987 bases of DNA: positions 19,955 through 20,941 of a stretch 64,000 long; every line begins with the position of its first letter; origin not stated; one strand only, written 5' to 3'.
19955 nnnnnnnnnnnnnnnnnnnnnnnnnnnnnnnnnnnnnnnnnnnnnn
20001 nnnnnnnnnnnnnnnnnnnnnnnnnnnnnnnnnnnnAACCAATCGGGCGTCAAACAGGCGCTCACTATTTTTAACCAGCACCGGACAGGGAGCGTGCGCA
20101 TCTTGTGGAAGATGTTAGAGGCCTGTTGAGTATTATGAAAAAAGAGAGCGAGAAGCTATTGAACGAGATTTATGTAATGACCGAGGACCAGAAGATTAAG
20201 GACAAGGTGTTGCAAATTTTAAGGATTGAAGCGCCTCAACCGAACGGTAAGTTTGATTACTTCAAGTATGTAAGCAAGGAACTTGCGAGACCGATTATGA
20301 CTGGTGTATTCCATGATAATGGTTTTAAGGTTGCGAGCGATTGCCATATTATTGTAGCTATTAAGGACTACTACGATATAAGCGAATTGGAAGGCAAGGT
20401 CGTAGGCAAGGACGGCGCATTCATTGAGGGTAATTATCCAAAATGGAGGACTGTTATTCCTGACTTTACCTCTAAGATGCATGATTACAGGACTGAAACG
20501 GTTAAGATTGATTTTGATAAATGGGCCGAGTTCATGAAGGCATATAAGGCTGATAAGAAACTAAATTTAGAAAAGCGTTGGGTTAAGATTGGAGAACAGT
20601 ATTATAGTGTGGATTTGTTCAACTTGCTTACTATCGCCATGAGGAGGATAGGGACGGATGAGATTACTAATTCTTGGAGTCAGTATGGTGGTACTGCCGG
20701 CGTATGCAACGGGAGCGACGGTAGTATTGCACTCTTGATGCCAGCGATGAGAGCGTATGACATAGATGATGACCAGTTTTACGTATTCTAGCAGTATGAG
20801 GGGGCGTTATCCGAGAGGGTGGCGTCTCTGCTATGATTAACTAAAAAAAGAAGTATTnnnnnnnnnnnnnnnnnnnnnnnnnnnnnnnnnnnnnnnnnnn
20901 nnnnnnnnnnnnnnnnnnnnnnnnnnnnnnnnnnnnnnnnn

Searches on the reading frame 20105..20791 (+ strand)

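Call 63: search_protein_families(library=phrogs, proteins=[window:20105-20791:+], max_evalue=0.001)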
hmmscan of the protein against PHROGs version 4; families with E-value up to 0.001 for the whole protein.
window:20105-20791:+ (228 aa): 1 family
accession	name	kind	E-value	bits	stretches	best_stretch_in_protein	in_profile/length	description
phrog_6615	-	DNA, RNA and nucleotide metabolism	5.4e-06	27.2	1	54-153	15-114/214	DNA polymerase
